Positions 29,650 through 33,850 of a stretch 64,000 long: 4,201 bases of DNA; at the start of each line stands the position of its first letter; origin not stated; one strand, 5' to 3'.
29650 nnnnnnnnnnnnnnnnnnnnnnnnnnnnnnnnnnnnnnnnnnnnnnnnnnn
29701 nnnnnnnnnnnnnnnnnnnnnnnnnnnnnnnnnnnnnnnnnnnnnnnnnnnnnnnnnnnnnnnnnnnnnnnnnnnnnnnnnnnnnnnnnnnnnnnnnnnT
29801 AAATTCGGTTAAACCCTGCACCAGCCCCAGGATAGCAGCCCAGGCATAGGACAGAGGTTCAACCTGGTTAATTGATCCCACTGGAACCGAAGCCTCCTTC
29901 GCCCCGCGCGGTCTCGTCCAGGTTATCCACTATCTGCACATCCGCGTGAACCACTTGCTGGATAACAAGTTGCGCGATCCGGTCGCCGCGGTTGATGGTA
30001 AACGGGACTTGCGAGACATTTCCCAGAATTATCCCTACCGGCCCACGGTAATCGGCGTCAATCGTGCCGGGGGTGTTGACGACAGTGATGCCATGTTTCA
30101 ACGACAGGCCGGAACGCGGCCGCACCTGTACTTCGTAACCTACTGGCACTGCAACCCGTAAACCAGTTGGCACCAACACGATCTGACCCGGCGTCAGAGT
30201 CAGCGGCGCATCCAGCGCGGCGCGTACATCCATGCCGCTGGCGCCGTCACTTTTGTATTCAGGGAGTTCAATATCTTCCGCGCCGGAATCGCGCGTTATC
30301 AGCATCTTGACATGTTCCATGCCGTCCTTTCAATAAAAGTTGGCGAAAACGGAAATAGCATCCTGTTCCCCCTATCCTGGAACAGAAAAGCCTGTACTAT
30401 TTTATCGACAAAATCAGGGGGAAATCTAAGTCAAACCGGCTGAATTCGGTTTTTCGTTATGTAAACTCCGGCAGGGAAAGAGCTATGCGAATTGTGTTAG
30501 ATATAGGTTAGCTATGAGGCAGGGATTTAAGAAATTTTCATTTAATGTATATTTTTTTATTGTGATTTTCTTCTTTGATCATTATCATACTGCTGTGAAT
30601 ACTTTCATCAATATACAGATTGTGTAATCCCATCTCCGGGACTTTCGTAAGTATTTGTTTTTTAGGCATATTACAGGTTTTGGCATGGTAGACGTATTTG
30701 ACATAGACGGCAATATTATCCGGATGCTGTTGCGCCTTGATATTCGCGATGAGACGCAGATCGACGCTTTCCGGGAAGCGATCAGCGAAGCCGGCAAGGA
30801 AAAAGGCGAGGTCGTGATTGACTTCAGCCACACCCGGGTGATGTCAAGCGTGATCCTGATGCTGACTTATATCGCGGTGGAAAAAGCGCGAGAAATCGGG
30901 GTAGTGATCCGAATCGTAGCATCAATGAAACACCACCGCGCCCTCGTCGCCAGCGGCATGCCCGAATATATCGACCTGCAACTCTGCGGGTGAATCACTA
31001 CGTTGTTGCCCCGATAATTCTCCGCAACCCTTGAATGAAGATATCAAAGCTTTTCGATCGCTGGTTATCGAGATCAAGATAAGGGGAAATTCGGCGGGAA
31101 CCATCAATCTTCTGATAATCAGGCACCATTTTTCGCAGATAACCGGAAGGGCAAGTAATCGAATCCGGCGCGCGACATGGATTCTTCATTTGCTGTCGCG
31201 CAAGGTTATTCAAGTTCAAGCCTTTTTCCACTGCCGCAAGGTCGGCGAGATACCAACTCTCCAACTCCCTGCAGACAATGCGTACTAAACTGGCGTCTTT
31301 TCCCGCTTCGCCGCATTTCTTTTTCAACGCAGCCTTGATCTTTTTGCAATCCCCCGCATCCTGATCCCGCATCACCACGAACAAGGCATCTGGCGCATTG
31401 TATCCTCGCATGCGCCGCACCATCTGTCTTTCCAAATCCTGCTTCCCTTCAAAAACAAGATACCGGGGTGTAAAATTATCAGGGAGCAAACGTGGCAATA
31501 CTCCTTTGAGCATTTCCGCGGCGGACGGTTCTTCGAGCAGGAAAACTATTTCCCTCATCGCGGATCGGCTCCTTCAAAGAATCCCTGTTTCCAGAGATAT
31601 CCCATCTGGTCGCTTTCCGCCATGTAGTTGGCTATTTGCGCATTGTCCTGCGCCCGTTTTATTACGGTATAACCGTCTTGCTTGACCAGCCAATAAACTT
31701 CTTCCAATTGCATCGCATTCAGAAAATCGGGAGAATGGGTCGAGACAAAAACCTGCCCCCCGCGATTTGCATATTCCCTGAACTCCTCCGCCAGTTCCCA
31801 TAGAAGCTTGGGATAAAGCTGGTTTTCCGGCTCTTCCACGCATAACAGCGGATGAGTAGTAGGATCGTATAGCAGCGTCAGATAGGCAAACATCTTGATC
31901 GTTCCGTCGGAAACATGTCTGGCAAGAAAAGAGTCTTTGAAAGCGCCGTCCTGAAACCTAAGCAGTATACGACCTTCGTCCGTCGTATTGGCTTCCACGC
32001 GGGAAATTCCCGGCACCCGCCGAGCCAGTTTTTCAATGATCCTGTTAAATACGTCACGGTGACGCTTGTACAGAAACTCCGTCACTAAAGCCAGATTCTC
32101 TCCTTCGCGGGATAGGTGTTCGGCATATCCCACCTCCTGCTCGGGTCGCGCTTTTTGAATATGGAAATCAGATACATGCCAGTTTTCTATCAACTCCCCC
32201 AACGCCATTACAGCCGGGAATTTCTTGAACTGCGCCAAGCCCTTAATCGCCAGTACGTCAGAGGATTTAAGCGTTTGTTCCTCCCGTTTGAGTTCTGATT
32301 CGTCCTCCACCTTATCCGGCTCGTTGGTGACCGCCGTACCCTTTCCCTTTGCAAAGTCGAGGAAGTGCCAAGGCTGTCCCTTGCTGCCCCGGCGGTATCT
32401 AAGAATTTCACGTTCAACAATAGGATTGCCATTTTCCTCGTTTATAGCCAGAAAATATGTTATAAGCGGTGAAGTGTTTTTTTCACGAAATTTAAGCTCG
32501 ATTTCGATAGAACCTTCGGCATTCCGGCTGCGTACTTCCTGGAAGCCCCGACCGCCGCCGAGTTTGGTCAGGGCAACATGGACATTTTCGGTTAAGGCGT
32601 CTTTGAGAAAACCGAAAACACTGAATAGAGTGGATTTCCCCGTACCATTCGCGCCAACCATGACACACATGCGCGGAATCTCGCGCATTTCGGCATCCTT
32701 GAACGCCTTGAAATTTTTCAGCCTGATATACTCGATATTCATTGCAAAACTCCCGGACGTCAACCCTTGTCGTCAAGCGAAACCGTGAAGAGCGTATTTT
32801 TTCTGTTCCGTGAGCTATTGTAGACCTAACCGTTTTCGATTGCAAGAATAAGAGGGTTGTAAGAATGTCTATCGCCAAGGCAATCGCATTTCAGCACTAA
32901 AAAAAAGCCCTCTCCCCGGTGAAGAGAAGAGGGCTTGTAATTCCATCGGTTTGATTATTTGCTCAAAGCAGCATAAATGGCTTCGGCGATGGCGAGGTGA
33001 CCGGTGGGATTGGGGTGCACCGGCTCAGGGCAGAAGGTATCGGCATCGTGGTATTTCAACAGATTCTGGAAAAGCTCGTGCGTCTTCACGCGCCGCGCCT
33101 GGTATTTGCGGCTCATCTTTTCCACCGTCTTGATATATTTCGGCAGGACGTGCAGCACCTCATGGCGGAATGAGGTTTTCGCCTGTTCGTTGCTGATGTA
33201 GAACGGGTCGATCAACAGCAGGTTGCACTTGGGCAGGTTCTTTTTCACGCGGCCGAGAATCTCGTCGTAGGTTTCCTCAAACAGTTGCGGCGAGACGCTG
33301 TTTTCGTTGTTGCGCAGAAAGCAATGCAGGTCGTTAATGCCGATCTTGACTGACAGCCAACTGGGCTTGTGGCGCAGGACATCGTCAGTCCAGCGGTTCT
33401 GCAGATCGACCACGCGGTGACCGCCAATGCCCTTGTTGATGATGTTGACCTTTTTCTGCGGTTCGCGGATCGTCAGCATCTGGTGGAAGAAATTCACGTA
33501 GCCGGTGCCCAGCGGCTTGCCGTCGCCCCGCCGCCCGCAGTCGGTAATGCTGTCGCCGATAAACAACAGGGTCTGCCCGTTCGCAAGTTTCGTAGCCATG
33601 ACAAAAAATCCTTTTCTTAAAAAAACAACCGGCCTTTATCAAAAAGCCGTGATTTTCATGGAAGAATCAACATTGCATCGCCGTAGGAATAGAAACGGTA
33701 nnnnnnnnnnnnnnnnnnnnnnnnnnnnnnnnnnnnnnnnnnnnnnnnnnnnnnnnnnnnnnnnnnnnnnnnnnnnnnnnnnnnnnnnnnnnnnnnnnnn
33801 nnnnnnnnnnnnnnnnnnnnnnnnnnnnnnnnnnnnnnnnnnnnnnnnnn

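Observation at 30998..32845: Autonomous two-gene cassette: ABC-type AAA ATPase coupled to a DUF4276-like (TOPRIM-like) protein, a candidate phage-defence module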

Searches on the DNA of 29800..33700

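Call 74: search_rna_families(source=window, start=29800, end=33700, threshold=evalue, max_evalue=1)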
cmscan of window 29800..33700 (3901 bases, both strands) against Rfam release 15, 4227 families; matches with E-value up to 1: 0.
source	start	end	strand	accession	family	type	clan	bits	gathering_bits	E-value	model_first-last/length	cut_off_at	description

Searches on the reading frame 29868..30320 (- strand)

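Call 18: search_protein_families(library=pfam, proteins=[window:29868-30320:-], max_evalue=0.001)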
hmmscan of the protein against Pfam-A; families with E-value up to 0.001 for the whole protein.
window:29868-30320:- (150 aa): 2 families
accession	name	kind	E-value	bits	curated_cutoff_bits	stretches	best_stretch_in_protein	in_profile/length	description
PF00692.24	dUTPase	-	2e-33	115.4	22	1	16-148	2-129/129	dUTPase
PF22769.1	DCD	-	5.1e-13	49.8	27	1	36-122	67-152/153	dCTP deaminase-like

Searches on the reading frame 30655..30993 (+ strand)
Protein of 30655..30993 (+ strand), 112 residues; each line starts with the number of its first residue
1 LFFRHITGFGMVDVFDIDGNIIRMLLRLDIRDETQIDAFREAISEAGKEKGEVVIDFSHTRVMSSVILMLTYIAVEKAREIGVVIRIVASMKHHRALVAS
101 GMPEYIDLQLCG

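Call 18: search_protein_families(library=pfam, proteins=[window:30655-30993:+], max_evalue=0.001)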
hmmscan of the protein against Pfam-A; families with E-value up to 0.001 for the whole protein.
window:30655-30993:+ (112 aa): 0 families

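Call 43: search_protein_families(library=padloc, proteins=[window:30655-30993:+], max_evalue=0.00001)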
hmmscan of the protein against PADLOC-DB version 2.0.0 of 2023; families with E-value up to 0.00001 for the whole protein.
window:30655-30993:+ (112 aa): 0 families

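Call 76: search_protein_families(library=pfam, proteins=[window:30655-30993:+], max_evalue=5)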
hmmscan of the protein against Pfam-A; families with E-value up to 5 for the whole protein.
window:30655-30993:+ (112 aa): 5 families
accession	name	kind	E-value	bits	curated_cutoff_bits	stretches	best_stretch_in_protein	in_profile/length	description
PF01740.26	STAS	-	0.0034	17.6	22.6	1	34-90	22-80/106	STAS domain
PF13466.11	STAS_2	-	0.044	14.4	29.2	1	35-98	11-74/80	STAS domain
PF03693.20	ParD_antitoxin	-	0.074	13.9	21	1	20-54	31-64/81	Bacterial antitoxin of ParD toxin-antitoxin type II system and RHH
PF11950.13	DUF3467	-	0.17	12.4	25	1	52-99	40-74/92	Protein of unknown function (DUF3467)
PF14213.11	DUF4325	-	0.17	12.1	23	1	39-65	5-31/64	STAS-like domain of unknown function (DUF4325)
